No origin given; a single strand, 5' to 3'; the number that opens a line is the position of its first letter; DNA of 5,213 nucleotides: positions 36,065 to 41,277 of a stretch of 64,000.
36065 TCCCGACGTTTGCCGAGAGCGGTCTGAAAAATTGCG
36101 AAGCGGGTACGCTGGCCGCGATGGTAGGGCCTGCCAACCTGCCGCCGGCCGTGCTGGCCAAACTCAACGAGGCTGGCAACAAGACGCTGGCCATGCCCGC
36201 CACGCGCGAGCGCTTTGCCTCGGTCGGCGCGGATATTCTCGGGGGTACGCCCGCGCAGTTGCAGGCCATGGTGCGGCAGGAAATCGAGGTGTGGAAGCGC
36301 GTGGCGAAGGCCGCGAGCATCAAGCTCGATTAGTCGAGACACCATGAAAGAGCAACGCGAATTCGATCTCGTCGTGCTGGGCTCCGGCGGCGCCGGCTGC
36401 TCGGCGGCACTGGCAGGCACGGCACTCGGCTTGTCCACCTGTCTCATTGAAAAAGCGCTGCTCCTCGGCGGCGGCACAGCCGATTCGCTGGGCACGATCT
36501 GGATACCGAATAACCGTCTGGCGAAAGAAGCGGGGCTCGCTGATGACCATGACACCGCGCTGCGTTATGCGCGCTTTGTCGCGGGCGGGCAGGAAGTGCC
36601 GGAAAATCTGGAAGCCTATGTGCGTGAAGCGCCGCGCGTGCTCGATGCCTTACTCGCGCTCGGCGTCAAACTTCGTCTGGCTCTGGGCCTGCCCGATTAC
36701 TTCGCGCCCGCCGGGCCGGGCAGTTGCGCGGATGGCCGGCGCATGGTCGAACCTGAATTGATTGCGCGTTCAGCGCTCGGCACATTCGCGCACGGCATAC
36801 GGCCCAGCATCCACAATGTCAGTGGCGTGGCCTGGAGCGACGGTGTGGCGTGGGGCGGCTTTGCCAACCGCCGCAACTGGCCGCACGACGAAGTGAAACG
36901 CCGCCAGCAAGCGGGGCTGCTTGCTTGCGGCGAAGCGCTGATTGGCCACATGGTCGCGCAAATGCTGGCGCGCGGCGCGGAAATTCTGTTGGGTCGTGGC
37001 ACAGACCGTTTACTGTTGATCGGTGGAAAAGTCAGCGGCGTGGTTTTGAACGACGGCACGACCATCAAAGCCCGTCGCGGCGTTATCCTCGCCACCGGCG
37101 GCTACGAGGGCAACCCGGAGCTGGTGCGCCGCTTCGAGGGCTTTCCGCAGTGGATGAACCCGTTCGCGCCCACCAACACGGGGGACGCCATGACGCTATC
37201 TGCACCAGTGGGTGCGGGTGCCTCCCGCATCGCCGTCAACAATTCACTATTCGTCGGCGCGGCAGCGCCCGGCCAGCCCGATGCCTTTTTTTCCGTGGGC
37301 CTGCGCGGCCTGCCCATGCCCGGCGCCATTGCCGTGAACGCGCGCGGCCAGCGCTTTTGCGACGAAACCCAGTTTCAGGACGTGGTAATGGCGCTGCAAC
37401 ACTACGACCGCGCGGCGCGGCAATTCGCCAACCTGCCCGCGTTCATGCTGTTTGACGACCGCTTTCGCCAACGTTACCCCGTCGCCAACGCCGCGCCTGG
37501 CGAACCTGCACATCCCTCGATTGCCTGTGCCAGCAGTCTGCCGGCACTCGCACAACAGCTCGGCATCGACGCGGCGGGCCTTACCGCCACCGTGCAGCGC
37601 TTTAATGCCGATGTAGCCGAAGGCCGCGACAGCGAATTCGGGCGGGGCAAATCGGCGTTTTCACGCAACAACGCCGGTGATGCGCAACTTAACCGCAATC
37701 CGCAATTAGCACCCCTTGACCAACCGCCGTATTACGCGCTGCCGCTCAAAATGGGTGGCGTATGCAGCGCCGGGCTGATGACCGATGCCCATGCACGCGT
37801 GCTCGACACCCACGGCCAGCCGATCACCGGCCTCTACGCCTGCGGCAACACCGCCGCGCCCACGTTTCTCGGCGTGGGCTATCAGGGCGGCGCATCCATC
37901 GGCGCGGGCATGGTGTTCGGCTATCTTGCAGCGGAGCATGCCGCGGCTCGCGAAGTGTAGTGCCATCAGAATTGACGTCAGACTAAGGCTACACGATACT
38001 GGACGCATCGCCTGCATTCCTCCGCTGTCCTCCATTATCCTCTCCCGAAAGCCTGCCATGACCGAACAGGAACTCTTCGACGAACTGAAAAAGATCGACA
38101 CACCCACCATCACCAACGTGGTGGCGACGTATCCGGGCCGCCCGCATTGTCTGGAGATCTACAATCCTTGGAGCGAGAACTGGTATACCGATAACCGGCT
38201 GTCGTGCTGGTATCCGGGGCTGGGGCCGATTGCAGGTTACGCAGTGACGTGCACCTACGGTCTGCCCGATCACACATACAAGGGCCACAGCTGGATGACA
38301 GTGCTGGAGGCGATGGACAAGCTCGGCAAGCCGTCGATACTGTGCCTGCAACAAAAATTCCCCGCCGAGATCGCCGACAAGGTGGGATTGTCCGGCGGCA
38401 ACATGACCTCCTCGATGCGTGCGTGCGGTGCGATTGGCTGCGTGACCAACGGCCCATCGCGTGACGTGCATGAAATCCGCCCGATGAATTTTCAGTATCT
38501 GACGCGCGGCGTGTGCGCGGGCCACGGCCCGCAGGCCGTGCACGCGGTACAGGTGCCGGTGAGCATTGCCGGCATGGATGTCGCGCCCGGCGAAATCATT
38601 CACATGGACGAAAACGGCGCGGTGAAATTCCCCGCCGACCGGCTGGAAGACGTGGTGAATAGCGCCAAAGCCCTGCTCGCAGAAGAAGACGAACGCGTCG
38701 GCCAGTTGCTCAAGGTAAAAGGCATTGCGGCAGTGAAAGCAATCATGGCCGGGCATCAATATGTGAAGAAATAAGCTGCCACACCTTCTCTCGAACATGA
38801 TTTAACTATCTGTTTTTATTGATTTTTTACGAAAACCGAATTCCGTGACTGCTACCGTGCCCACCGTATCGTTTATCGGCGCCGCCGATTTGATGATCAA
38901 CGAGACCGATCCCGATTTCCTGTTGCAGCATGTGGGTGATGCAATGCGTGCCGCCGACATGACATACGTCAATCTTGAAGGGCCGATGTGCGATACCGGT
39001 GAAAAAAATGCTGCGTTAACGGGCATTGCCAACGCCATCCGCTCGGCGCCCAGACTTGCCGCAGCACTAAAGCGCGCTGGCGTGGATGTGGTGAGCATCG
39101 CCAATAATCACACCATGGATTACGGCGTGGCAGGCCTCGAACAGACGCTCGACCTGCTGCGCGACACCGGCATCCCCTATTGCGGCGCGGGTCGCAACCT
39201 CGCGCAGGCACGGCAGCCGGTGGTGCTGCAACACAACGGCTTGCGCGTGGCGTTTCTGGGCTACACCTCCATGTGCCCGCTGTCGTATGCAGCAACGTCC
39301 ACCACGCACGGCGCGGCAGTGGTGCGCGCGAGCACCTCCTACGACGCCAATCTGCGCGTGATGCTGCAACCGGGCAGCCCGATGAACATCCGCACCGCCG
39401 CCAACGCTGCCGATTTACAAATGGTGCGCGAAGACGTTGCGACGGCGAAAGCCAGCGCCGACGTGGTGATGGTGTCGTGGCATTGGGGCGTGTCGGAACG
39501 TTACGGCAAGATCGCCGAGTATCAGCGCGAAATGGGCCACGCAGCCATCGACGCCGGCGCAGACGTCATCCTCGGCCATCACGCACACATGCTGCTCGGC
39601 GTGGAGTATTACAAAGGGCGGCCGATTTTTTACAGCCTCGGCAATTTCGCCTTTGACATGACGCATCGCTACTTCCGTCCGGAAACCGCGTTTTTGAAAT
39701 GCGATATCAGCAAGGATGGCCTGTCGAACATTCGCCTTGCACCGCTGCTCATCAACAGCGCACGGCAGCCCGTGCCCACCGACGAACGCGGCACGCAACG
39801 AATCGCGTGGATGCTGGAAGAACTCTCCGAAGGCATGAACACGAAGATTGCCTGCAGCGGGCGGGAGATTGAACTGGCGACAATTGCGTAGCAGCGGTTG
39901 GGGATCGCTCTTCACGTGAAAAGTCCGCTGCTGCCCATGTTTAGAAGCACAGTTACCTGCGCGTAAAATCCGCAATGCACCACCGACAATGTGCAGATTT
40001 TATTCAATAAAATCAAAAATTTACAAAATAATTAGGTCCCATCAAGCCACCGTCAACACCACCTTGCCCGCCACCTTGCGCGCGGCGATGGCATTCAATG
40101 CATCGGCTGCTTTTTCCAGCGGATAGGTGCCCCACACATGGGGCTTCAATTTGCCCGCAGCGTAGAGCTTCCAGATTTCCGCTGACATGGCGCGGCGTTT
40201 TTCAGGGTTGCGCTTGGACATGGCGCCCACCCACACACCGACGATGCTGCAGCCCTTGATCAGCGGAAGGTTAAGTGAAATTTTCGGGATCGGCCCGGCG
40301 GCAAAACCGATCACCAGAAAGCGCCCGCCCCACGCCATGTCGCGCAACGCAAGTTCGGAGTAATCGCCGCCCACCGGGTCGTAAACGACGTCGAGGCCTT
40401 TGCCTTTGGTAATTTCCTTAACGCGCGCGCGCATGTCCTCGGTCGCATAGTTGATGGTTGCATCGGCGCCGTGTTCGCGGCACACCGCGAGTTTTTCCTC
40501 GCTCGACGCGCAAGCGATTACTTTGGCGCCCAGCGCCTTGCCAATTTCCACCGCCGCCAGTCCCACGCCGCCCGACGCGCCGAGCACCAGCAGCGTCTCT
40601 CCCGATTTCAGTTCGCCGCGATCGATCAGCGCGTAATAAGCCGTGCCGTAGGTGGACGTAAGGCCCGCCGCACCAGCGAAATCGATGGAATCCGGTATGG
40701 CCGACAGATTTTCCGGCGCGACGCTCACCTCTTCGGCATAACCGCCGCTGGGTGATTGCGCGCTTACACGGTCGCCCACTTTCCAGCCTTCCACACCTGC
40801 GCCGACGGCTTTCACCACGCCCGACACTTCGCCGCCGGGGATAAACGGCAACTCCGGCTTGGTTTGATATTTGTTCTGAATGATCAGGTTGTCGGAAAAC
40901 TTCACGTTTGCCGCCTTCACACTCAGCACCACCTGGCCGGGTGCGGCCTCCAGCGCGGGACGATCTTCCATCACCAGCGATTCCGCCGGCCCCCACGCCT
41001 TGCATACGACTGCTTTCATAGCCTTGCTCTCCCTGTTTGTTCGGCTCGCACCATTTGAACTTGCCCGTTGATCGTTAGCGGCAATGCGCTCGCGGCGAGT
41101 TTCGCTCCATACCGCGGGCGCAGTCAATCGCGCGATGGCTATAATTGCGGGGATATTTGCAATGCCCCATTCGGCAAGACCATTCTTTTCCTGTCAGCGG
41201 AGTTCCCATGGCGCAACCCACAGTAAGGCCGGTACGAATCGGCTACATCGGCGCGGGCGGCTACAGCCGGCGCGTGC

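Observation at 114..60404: Family of about 30-bp AT-rich repeats marking gene-module boundaries in a GC-rich genome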

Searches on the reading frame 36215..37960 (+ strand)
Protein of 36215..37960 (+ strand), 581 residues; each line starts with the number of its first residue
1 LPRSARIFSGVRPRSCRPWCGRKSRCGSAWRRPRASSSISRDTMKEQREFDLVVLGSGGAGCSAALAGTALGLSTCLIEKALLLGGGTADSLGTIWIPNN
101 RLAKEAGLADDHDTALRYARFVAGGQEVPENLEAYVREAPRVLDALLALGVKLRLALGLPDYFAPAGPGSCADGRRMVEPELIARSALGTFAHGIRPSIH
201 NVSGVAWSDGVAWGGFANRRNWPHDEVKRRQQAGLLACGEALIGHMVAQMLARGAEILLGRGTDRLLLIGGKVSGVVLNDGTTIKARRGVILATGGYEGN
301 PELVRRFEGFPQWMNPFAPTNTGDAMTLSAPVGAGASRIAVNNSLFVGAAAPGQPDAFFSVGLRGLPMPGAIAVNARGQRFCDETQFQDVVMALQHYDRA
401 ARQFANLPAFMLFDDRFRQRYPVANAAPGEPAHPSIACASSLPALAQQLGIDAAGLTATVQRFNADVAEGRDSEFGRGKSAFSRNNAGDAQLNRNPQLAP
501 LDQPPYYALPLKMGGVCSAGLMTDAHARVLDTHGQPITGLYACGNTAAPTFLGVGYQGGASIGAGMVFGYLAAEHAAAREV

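Call 8: search_protein_families(library=pfam, proteins=[window:36215-37960:+])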
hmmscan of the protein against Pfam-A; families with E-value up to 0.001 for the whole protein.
window:36215-37960:+ (581 aa): 6 families
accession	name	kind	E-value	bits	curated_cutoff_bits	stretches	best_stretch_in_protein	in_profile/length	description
PF00890.30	FAD_binding_2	-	1.8e-51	176.1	20.4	1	51-561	1-413/414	FAD binding domain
PF01266.30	DAO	-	9.9e-09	35.6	27.9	1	51-125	1-58/353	FAD dependent oxidoreductase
PF12831.13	FAD_oxidored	-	3.6e-07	30.3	27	1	51-101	1-51/416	FAD dependent oxidoreductase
PF01134.28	GIDA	-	3.9e-06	26.6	22.1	0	51-80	1-30/391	Glucose inhibited division protein A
PF01946.23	Thi4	-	0.00025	20.8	26.2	1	41-88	9-57/235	Thi4 family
PF07992.20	Pyr_redox_2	-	0.00067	19.6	26.1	0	50-84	1-36/291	Pyridine nucleotide-disulphide oxidoreductase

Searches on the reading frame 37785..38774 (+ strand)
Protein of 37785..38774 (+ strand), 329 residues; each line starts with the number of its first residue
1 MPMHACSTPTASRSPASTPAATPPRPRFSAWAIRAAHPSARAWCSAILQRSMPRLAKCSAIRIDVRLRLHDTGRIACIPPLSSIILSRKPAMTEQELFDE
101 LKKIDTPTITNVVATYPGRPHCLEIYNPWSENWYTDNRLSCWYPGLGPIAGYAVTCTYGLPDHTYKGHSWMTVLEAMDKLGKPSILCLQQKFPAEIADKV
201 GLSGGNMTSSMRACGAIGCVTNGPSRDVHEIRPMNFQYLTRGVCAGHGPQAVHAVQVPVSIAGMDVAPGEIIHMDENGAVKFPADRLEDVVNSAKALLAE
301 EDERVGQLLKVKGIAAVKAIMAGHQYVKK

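Call 8: search_protein_families(library=pfam, proteins=[window:37785-38774:+])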
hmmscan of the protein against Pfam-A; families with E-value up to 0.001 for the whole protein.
window:37785-38774:+ (329 aa): 1 family
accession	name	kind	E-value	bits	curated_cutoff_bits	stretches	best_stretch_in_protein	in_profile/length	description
PF03737.21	RraA-like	-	9.3e-20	71.8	24.5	1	147-280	27-151/152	Aldolase/RraA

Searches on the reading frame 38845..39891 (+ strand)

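Call 8: search_protein_families(library=pfam, proteins=[window:38845-39891:+])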
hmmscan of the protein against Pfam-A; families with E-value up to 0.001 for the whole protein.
window:38845-39891:+ (348 aa): 1 family
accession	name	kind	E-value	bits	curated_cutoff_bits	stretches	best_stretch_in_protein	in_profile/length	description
PF09587.15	PGA_cap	-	1e-68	232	27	1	21-271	23-254/255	Bacterial capsule synthesis protein PGA_cap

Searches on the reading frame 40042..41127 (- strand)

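Call 8: search_protein_families(library=pfam, proteins=[window:40042-41127:-])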
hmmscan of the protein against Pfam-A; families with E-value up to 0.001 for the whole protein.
window:40042-41127:- (361 aa): 4 families
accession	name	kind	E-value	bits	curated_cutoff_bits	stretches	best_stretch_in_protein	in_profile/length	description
PF00107.32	ADH_zinc_N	-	2.3e-29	102.4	31.8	1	187-305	1-118/129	Zinc-binding dehydrogenase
PF13602.12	ADH_zinc_N_2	-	1.1e-20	75.3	27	1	220-358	2-134/134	Zinc-binding dehydrogenase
PF08240.17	ADH_N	-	1e-14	55.1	23.5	1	63-145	2-103/104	Alcohol dehydrogenase GroES-like domain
PF00106.31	adh_short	-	0.00028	20.9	26.6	1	178-233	2-59/195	short chain dehydrogenase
